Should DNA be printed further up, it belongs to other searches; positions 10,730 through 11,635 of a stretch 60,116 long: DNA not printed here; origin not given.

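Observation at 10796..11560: Four-helix-bundle (IVS/Avd-like) gene module bracketed by twin 54-bp nonamer arrays and fused, without a stop codon, onto the cluster O-methyltransferase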

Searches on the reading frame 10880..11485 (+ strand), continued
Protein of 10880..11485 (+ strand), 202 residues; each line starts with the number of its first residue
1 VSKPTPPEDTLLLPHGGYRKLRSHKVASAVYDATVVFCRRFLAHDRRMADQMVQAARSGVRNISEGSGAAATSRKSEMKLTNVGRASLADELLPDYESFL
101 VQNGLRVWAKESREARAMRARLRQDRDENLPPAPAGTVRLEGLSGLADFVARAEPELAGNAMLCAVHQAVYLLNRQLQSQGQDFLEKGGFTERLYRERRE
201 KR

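Call 66: search_protein_families(library=pfam, proteins=[L035:3795-6572:+, L046:1974-2630:-, L044:2007-2879:-, L029:105-2651:-, L006:3804-6590:+, L007:2566-5034:+, L008:3612-5255:+, L028:1715-2761:+], max_evalue=0.00001)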
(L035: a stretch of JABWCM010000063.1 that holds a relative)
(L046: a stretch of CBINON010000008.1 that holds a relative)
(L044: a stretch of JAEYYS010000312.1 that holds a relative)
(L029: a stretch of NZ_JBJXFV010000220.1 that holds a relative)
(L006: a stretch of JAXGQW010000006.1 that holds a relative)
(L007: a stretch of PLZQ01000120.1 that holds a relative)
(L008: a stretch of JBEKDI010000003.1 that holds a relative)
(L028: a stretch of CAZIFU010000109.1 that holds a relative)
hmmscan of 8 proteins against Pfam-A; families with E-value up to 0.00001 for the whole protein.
L035:3795-6572:+ (926 aa): 5 families
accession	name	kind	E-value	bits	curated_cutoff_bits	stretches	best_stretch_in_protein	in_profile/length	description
PF18766.7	SWI2_SNF2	-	7.6e-21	75.2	26.7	1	299-563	1-189/221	SWI2/SNF2 ATPase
PF04313.20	HSDR_N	-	5.8e-18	65.9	25.1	1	142-229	110-196/198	Type I restriction enzyme R protein N terminus (HSDR_N)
PF22679.2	T1R_D3-like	-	7e-13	49.7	27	1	699-754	101-157/158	Type I restriction enzyme subunit R domain 3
PF04851.21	ResIII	-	6.1e-11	42.9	22.5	1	296-521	4-163/164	Type III restriction enzyme, res subunit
PF00270.35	DEAD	-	6.2e-07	29.7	26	1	317-467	14-140/167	DEAD/DEAH box helicase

L046:1974-2630:- (219 aa): 0 families

L044:2007-2879:- (291 aa): 0 families

L029:105-2651:- (849 aa): 2 families
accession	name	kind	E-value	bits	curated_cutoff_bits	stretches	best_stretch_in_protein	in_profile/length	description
PF23500.1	DUF7133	-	1.4e-19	71.1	27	1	16-235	164-384/385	Domain of unknown function (DUF7133)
PF13646.12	HEAT_2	-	1.1e-06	29.2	27.7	0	341-420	3-76/88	HEAT repeats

L006:3804-6590:+ (929 aa): 5 families
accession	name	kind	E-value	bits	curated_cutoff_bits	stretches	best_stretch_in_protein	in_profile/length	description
PF18766.7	SWI2_SNF2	-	2e-28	100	26.7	1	342-547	22-191/221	SWI2/SNF2 ATPase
PF04313.20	HSDR_N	-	1.9e-20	74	25.1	1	161-250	108-196/198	Type I restriction enzyme R protein N terminus (HSDR_N)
PF04851.21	ResIII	-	1.6e-16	61.1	22.5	1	317-503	4-163/164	Type III restriction enzyme, res subunit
PF22679.2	T1R_D3-like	-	1.5e-13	51.9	27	1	670-736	87-157/158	Type I restriction enzyme subunit R domain 3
PF00270.35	DEAD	-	1.8e-08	34.8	26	1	339-508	15-165/167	DEAD/DEAH box helicase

L007:2566-5034:+ (823 aa): 6 families
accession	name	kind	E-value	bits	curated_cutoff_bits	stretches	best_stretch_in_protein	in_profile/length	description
PF02836.23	Glyco_hydro_2_C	-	1.1e-30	107.3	21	1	302-456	6-162/302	Glycosyl hydrolases family 2, TIM barrel domain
PF18565.7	Glyco_hydro2_C5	-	1.1e-28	99.5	32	1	713-815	1-102/103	Glycoside hydrolase family 2 C-terminal domain 5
PF16355.11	DUF4982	-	1.6e-21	76.4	23.9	1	635-698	1-59/61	Domain of unknown function (DUF4982)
PF02837.24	Glyco_hydro_2_N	-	1.7e-19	70.8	28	1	31-178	2-166/169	Glycosyl hydrolases family 2, sugar binding domain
PF00703.27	Glyco_hydro_2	-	1.7e-17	64.6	23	1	190-294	5-109/109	Glycosyl hydrolases family 2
PF22666.2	Glyco_hydro_2_N2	-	1.4e-10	42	27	1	74-158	33-119/167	Glycosyl hydrolase 2 galactose-binding domain-like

L008:3612-5255:+ (548 aa): 1 family
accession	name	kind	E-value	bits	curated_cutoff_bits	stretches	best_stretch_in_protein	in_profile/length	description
PF00342.24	PGI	-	2.2e-224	746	22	1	54-538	1-486/486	Phosphoglucose isomerase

L028:1715-2761:+ (349 aa): 1 family
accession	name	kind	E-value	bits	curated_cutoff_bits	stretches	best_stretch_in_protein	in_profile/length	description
PF01661.27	Macro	-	5.8e-27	94.4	22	1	18-130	1-116/118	Macro domain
